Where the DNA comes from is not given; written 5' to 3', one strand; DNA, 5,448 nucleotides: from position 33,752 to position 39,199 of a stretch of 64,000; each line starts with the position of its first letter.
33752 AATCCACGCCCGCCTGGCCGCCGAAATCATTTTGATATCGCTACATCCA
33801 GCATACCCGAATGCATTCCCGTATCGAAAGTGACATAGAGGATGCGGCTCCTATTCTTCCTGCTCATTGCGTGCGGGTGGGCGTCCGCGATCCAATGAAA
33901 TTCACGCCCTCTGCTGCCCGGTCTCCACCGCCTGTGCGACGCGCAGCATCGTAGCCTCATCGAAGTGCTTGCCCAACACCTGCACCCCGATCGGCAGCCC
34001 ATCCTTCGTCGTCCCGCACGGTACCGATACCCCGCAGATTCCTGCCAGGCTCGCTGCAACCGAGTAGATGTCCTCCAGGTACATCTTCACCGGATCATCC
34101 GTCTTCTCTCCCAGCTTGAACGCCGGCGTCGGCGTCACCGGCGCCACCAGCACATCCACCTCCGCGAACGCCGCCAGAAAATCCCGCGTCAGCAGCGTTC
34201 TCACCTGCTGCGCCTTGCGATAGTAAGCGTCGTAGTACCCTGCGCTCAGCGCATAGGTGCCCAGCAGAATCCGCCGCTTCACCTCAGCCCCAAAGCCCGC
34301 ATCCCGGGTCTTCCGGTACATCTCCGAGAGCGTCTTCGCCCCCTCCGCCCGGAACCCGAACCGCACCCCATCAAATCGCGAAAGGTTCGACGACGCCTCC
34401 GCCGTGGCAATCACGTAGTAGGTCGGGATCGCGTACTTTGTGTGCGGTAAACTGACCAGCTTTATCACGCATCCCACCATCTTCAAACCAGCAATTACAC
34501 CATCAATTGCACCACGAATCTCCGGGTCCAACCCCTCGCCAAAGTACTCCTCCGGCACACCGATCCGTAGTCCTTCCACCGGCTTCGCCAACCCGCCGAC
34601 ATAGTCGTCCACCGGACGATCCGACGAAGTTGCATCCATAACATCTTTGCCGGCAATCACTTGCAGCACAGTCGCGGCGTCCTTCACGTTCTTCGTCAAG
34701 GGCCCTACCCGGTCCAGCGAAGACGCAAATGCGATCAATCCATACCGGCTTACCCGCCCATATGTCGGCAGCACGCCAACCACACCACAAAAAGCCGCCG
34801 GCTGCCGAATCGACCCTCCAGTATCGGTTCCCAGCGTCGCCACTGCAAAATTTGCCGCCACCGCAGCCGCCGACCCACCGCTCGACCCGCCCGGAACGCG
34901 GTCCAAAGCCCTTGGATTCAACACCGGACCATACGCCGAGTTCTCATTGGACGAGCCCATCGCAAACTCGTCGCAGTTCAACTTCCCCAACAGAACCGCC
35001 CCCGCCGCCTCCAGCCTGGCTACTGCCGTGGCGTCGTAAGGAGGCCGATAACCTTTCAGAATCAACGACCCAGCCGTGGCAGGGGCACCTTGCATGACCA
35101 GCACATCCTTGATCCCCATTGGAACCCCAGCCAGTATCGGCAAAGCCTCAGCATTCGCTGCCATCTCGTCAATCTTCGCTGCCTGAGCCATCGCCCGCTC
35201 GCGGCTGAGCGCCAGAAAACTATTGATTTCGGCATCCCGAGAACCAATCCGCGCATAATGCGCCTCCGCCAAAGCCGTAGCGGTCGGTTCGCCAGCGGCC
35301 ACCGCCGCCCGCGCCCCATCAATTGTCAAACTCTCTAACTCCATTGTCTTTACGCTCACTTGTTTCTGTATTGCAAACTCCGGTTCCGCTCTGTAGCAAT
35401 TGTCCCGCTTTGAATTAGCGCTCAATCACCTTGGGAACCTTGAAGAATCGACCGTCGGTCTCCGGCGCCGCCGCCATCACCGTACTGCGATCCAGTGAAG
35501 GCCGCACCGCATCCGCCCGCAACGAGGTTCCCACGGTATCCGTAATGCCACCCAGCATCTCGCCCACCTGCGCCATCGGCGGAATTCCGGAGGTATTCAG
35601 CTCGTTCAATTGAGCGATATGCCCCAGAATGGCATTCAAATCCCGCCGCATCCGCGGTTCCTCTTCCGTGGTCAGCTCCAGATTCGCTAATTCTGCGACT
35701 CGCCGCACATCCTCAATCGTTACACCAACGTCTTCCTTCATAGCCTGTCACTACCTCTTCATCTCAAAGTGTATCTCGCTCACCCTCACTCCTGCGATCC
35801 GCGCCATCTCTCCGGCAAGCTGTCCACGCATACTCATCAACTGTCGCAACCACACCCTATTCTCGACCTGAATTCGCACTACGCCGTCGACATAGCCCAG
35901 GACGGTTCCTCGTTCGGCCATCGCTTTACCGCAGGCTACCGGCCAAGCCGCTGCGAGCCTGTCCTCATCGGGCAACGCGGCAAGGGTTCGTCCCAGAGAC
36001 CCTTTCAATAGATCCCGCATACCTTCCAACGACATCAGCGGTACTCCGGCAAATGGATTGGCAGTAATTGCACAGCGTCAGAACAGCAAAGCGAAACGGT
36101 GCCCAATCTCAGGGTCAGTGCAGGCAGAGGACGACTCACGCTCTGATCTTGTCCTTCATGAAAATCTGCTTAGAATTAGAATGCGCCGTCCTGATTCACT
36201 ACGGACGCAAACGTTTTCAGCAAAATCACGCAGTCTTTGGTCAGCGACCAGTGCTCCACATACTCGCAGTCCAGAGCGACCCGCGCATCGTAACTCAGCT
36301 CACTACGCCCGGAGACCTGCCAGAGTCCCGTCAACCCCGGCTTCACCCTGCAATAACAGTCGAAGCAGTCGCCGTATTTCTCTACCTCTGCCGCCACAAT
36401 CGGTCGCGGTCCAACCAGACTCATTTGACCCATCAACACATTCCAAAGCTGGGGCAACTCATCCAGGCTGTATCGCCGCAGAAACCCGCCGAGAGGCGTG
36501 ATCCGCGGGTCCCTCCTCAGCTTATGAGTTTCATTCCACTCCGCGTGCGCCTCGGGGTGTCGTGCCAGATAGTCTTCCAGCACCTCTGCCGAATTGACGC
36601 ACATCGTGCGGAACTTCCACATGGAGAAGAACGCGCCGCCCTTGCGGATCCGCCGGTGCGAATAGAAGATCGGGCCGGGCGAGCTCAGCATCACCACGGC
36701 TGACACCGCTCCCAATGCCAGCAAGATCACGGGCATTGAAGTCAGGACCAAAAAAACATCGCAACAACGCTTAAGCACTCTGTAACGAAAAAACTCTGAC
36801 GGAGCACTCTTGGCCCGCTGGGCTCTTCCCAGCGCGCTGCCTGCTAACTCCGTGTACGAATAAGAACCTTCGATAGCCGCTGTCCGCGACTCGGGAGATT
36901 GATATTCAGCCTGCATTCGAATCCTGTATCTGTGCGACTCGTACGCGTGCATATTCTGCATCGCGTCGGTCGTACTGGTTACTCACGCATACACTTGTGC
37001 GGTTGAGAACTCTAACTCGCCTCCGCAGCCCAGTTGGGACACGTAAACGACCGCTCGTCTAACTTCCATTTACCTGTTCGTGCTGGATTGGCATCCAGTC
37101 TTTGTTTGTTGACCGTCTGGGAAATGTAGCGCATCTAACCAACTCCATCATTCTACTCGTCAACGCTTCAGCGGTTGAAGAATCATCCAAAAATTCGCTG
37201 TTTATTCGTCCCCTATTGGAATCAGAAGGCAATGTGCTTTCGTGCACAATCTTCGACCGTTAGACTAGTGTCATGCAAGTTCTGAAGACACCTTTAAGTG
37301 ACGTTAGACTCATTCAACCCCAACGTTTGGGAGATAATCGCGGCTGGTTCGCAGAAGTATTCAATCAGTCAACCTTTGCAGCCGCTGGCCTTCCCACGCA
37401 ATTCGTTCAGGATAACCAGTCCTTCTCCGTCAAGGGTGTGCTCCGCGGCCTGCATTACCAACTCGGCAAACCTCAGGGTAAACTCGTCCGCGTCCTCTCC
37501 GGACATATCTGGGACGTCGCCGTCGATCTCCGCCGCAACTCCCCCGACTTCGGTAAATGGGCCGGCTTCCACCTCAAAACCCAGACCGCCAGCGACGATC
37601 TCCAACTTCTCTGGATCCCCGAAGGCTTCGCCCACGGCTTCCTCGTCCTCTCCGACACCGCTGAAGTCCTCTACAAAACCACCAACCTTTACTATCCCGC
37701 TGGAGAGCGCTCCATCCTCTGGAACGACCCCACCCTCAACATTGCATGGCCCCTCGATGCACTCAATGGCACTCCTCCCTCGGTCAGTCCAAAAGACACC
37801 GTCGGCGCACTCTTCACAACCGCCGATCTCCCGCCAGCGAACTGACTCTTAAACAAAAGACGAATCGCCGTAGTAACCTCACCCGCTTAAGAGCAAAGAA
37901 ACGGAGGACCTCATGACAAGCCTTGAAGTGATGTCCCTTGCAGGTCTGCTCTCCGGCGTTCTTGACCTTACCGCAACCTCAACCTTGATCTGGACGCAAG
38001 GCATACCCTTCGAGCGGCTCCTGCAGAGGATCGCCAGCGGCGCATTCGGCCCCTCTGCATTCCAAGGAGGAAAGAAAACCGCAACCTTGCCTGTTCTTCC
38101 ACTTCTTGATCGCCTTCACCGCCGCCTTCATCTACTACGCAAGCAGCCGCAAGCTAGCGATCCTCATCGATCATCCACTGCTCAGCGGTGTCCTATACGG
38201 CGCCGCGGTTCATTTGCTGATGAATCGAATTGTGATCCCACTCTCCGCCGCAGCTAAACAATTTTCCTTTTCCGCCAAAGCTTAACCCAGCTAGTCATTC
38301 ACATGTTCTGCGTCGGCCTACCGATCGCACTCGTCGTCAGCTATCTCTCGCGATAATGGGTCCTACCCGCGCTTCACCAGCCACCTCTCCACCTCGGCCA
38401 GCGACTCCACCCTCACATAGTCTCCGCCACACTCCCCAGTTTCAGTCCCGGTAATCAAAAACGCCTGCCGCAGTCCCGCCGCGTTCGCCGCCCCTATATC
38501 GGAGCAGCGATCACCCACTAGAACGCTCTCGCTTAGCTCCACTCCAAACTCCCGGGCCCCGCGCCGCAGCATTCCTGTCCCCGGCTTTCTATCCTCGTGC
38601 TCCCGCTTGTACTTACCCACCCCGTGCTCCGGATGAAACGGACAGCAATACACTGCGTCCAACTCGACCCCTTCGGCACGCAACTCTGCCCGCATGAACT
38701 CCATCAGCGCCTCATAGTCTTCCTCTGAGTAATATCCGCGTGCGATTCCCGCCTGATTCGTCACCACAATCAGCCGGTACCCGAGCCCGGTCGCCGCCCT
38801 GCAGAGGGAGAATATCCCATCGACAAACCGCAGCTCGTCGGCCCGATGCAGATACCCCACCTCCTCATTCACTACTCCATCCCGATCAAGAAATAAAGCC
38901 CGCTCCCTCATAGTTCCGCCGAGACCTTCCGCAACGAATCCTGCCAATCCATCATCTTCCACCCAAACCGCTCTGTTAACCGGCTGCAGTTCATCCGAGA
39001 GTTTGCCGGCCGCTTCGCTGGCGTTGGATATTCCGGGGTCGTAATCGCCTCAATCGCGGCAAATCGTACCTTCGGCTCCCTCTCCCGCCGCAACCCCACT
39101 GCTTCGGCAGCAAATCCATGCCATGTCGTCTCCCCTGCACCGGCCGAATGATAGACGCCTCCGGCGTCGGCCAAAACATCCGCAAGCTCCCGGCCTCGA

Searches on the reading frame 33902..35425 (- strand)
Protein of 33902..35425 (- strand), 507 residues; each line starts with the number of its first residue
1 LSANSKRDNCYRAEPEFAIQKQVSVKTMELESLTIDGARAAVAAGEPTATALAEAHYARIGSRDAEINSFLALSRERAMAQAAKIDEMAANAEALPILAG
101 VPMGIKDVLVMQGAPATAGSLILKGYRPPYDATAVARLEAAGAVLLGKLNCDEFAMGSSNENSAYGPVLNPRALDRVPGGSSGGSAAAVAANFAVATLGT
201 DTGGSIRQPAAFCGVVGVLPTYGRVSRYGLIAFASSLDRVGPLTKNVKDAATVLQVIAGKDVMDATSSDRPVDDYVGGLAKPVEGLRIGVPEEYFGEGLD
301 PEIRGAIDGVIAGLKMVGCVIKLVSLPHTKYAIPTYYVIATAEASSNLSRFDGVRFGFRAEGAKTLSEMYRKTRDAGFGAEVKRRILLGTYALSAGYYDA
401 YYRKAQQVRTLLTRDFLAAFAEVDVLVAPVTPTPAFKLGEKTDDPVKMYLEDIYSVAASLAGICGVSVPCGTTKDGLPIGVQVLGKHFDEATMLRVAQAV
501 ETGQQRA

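Call 25: search_protein_families(library=pfam, proteins=[window:33902-35425:-], max_evalue=1)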
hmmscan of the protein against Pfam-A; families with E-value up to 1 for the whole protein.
window:33902-35425:- (507 aa): 1 family
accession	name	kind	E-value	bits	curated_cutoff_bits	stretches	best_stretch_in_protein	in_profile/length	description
PF01425.27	Amidase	-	1e-148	496.5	27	1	52-494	2-445/445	Amidase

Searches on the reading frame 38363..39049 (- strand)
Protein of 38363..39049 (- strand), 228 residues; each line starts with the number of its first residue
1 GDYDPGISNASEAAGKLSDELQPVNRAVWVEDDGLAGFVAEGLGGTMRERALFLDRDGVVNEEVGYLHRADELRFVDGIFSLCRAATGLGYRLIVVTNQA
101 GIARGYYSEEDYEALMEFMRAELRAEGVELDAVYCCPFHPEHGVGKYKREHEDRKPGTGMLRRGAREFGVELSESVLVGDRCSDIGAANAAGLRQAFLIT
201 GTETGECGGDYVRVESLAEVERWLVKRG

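Call 25: search_protein_families(library=pfam, proteins=[window:38363-39049:-], max_evalue=1)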
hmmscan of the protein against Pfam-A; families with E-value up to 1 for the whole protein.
window:38363-39049:- (228 aa): 5 families
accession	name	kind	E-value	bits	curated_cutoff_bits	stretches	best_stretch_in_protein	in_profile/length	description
PF13242.12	Hydrolase_like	-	2.2e-10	40.7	22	1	154-205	3-55/75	HAD-hyrolase-like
PF00702.32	Hydrolase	-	4.4e-06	27.7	26.4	1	56-192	80-191/191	haloacid dehalogenase-like hydrolase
PF13419.12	HAD_2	-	1.7e-05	25.5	23.8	1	151-195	131-175/178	Haloacid dehalogenase-like hydrolase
PF08645.17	PNK3P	-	0.00084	19.5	22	1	85-182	40-127/161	Polynucleotide kinase 3 phosphatase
PF12710.13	HAD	-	0.0078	17.1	27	1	59-188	68-188/189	haloacid dehalogenase-like hydrolase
